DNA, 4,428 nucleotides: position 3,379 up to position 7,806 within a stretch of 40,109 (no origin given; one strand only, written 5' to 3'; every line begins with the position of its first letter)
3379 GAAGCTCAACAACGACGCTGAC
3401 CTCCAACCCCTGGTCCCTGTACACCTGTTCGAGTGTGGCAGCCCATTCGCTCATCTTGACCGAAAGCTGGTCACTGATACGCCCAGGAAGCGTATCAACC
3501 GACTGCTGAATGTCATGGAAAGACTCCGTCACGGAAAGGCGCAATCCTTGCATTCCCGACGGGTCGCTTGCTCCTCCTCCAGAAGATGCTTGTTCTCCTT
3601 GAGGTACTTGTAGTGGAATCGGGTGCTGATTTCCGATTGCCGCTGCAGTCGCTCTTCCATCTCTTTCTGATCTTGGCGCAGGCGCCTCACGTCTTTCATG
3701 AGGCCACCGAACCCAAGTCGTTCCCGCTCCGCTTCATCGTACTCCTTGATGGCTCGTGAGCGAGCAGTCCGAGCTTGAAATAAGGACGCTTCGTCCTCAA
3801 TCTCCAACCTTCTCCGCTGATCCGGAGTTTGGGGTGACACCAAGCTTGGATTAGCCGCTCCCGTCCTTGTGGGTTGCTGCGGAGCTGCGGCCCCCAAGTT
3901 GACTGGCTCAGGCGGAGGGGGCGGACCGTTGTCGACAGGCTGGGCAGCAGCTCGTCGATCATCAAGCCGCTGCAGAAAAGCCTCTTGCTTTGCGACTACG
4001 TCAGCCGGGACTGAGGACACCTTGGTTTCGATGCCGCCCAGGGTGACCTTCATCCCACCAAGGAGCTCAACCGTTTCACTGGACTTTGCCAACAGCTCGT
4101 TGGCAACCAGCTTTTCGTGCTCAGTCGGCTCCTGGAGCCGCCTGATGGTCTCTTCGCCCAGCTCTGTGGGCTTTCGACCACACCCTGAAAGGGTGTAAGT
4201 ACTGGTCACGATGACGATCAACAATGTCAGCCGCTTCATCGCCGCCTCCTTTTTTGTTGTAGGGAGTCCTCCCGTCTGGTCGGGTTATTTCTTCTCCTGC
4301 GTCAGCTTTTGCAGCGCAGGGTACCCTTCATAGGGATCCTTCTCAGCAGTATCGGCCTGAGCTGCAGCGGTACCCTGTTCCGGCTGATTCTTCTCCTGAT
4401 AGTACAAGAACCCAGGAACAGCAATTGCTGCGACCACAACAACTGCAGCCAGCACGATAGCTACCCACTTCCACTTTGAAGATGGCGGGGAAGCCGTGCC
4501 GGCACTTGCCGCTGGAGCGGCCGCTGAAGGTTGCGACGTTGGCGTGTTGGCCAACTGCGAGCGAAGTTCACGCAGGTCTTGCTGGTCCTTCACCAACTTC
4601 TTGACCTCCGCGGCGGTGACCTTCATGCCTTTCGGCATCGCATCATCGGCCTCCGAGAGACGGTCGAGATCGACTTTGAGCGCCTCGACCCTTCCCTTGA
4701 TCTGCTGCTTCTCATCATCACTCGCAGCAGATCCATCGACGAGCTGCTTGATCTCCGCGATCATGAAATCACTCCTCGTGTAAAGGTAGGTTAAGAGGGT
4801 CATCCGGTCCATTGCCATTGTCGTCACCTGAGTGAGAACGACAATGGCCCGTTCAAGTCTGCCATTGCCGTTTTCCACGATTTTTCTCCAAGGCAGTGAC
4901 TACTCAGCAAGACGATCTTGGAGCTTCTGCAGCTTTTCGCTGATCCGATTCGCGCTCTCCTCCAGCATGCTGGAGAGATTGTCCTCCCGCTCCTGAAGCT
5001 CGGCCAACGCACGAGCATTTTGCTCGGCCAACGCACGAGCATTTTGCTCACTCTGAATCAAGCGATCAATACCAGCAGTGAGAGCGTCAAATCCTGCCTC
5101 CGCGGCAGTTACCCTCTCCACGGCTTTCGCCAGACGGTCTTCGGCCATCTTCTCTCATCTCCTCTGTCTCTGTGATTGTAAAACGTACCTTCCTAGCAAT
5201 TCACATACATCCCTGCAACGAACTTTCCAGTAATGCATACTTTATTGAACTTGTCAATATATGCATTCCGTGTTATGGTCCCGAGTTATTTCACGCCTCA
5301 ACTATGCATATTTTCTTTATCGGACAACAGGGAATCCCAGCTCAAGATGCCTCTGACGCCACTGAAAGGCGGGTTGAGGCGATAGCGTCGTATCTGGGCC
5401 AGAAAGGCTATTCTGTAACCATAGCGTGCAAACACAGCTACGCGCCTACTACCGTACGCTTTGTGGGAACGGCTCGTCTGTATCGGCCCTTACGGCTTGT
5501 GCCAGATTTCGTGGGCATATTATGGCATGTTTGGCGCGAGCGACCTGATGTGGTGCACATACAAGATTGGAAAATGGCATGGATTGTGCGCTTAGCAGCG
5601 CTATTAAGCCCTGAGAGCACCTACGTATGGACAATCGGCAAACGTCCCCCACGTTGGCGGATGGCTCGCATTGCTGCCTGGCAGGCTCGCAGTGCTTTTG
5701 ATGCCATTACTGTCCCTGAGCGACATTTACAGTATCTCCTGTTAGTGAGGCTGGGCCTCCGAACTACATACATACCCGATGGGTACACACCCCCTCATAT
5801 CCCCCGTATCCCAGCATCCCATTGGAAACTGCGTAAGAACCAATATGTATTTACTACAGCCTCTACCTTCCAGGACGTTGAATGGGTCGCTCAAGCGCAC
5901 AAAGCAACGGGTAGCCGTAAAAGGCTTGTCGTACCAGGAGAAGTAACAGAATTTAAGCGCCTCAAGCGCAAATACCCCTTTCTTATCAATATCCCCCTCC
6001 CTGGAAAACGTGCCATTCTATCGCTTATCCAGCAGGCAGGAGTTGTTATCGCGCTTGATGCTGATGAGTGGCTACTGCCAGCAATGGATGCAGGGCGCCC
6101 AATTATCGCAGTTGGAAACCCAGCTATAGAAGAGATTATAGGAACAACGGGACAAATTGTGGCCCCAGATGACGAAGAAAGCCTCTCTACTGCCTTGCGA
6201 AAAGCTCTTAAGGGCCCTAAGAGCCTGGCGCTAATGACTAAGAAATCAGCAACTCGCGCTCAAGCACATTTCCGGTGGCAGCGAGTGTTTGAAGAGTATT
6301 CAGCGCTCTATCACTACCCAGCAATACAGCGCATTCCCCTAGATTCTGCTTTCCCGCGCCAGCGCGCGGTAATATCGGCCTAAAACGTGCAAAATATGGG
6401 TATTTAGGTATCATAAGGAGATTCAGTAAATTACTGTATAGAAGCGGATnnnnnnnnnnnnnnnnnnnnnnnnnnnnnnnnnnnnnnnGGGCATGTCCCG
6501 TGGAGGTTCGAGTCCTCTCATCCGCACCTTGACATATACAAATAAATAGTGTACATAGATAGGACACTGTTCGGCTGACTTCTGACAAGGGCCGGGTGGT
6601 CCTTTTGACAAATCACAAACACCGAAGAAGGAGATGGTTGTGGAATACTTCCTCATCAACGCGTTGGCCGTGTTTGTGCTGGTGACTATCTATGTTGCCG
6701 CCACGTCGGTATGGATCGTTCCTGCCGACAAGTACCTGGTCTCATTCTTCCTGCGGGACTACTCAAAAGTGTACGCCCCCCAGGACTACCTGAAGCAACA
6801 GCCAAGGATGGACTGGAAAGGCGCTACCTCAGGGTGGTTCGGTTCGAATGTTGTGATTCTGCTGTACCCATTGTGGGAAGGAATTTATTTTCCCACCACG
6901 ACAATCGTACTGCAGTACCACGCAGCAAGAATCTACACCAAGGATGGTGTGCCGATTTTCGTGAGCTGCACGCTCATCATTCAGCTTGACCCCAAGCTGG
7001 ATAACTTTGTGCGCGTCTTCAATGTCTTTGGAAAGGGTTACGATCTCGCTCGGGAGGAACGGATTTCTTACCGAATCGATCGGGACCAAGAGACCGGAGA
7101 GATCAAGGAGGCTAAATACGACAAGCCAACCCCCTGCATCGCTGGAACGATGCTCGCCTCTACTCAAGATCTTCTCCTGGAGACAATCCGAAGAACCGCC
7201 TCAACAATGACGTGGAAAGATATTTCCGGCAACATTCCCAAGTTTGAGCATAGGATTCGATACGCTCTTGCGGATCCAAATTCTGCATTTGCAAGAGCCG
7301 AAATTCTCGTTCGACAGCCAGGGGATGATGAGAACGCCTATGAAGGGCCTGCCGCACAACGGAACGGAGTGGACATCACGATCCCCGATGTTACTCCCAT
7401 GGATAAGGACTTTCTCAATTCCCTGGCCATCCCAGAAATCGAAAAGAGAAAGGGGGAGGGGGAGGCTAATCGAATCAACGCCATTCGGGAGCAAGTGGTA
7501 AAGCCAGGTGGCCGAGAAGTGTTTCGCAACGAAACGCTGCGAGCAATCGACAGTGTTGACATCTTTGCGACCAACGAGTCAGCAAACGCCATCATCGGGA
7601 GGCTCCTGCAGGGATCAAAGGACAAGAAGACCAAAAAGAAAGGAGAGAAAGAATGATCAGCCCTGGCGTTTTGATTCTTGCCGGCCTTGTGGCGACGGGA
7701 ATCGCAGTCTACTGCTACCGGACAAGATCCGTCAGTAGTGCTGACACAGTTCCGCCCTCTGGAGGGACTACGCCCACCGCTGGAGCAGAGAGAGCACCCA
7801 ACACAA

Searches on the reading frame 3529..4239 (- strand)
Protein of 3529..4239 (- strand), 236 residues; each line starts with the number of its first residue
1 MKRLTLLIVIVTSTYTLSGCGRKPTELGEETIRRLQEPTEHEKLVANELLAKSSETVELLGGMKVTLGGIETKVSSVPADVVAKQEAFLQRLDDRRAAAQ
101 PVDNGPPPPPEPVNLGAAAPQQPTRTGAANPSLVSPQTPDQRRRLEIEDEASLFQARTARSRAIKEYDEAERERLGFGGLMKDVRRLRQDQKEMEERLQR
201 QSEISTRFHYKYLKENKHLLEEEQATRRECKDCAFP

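Call 5: search_protein_families(library=pfam, proteins=[window:3529-4239:-], max_evalue=0.01)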
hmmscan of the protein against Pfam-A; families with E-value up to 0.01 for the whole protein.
window:3529-4239:- (236 aa): 0 families

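Call 8: search_protein_families(library=ncbifam, proteins=[window:3529-4239:-], max_evalue=0.01)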
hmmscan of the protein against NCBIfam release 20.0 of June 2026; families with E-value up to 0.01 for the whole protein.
window:3529-4239:- (236 aa): 1 family
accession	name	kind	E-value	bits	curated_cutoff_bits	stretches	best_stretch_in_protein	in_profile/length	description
NF047847.2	SS_mature_LptM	equivalog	0.0026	17.8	27.7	1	1-23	1-23/31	LPS translocon maturation chaperone LptM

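Call 63: search_protein_families(library=padloc, proteins=[window:3529-4239:-], max_evalue=0.01)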
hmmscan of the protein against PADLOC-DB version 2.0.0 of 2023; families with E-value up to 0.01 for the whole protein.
window:3529-4239:- (236 aa): 0 families

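Call 64: search_protein_families(library=phrogs, proteins=[window:3529-4239:-], max_evalue=0.001)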
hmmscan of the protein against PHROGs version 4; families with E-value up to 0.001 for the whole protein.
window:3529-4239:- (236 aa): 0 families

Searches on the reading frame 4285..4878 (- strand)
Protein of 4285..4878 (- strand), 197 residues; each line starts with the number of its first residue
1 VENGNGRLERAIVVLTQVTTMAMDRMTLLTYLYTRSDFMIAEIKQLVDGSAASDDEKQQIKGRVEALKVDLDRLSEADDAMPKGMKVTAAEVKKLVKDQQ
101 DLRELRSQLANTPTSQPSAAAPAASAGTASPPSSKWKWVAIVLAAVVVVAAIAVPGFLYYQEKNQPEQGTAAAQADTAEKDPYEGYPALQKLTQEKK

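Call 5: search_protein_families(library=pfam, proteins=[window:4285-4878:-], max_evalue=0.01)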
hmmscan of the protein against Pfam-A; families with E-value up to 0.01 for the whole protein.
window:4285-4878:- (197 aa): 1 family
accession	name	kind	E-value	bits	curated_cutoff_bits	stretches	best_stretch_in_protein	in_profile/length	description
PF19443.4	DAHL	-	0.0022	18.2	38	1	52-117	137-198/221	DAHL domain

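Call 8: search_protein_families(library=ncbifam, proteins=[window:4285-4878:-], max_evalue=0.01)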
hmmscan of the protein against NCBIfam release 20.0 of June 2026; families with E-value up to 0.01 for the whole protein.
window:4285-4878:- (197 aa): 5 families
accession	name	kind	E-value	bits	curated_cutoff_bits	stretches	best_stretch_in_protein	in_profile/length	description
NF051431.1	Rv0361_Cterm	subfamily_domain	0.00058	20.1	37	1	135-175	2-43/140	Rv0361 family membrane protein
NF010289.0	PRK13729.1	equivalog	0.0054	15.7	504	0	56-132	77-149/474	F-type conjugal transfer pilus assembly protein TraB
NF052375.1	antisigma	equivalog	0.0062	16.6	100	1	105-175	58-120/217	anti-sigma factor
TIGR04222.1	near_uncomplex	domain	0.0088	15.7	43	0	70-162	67-160/229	TIGR04222 domain-containing membrane protein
NF040486.1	SrfA_fam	subfamily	0.009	15.5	150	0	69-189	150-273/438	SrfA family protein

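Call 63: search_protein_families(library=padloc, proteins=[window:4285-4878:-], max_evalue=0.01)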
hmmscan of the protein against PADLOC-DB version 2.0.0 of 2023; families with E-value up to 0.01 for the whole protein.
window:4285-4878:- (197 aa): 0 families

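Call 64: search_protein_families(library=phrogs, proteins=[window:4285-4878:-], max_evalue=0.001)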
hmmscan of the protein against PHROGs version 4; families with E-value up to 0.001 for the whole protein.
window:4285-4878:- (197 aa): 0 families

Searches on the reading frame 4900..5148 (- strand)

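Call 5: search_protein_families(library=pfam, proteins=[window:4900-5148:-], max_evalue=0.01)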
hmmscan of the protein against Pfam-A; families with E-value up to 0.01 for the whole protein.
window:4900-5148:- (82 aa): 1 family
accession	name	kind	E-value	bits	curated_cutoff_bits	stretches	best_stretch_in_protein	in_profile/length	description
PF06160.17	EzrA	-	0.0067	15.2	39.6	1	2-81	99-178/557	Septation ring formation regulator, EzrA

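Call 8: search_protein_families(library=ncbifam, proteins=[window:4900-5148:-], max_evalue=0.01)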
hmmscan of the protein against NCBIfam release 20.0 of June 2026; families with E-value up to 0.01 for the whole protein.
window:4900-5148:- (82 aa): 3 families
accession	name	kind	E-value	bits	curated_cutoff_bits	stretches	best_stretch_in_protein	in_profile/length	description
NF047516.1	LA_3659_fam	equivalog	0.0025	17.5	36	1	7-81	123-199/221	LA_3659 family protein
NF047514.1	SpiroCoCo_N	equivalog_domain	0.0025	17.5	75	1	7-81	123-199/221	SpiroCoCo family coiled-coil protein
NF047515.1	SpiroCoCo_C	equivalog_domain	0.0076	15.4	125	1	3-81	120-197/313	SpiroCoCo family coiled-coil protein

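Call 64: search_protein_families(library=phrogs, proteins=[window:4900-5148:-], max_evalue=0.001)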
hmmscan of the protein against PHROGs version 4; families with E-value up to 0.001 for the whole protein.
window:4900-5148:- (82 aa): 0 families

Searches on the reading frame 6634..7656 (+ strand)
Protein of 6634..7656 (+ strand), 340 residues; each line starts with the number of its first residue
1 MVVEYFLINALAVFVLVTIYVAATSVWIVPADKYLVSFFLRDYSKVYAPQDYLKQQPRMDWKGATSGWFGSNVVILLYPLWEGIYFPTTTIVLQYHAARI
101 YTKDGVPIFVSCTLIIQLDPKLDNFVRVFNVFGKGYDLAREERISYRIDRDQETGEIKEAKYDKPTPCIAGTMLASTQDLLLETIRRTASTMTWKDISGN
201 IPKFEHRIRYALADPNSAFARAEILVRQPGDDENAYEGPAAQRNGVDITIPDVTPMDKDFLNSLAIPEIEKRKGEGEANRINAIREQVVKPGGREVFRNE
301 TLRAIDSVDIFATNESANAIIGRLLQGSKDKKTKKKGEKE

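Call 5: search_protein_families(library=pfam, proteins=[window:6634-7656:+], max_evalue=0.01)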
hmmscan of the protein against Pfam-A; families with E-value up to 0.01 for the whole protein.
window:6634-7656:+ (340 aa): 1 family
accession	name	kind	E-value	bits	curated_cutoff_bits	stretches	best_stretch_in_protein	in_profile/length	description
PF01145.31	Band_7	-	0.0018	18.8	23.6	0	77-213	28-127/176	SPFH domain / Band 7 family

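Call 8: search_protein_families(library=ncbifam, proteins=[window:6634-7656:+], max_evalue=0.01)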
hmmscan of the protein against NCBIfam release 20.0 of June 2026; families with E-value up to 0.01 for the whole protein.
window:6634-7656:+ (340 aa): 0 families

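Call 40: find_encoding_contigs(protein=window:6634-7656:+, flank=10000, max_places=10)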
Protein window:6634-7656:+ (340 aa): 1 contig read that carries it; 1 place shown.
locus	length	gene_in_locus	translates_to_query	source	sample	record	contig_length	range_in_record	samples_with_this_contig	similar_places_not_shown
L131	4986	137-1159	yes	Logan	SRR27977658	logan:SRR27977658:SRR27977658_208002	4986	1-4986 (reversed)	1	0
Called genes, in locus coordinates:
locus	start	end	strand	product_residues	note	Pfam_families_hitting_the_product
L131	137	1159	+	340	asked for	-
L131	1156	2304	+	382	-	-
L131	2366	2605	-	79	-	-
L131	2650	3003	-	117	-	PF18895:T4SS_pilin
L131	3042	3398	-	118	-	PF18895:T4SS_pilin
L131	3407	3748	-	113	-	PF18895:T4SS_pilin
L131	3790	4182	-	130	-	PF18895:T4SS_pilin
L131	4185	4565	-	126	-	PF18895:T4SS_pilin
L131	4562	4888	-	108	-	PF18895:T4SS_pilin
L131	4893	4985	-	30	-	?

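Call 63: search_protein_families(library=padloc, proteins=[window:6634-7656:+], max_evalue=0.01)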
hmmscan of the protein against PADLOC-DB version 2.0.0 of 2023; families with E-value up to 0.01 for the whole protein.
window:6634-7656:+ (340 aa): 0 families

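Call 64: search_protein_families(library=phrogs, proteins=[window:6634-7656:+], max_evalue=0.001)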
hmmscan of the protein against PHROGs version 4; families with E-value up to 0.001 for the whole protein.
window:6634-7656:+ (340 aa): 0 families

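Call 96: search_solved_structures(query=A5, max_evalue=1)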
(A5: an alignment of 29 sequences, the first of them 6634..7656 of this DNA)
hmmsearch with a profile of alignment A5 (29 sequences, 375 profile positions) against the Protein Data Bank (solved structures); distinct sequences matched with E-value up to 1: 1.
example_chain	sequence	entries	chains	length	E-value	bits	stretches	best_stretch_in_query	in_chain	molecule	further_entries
7vhq_G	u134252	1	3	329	0.72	11.8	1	272-321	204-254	Modulator of FtsH protease HflC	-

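Call 97: search_protein_families(library=pfam, alignment_id=A5, max_evalue=0.01)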
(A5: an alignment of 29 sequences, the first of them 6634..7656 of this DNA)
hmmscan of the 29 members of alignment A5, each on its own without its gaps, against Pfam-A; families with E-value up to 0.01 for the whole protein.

A. member 1, window:6634-7656:+ (340 aa): 1 family
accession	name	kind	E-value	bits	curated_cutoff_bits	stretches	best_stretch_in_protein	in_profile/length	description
PF01145.31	Band_7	-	0.0018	18.8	23.6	0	77-213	28-127/176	SPFH domain / Band 7 family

B. families by the number of members that match (of 29 scanned): 3 families
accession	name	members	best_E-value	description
PF01145.31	Band_7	13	8e-09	SPFH domain / Band 7 family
PF24661.1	DUF7649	1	0.0049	Domain of unknown function (DUF7649)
PF14103.11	DUF4276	1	0.0087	Domain of unknown function (DUF4276)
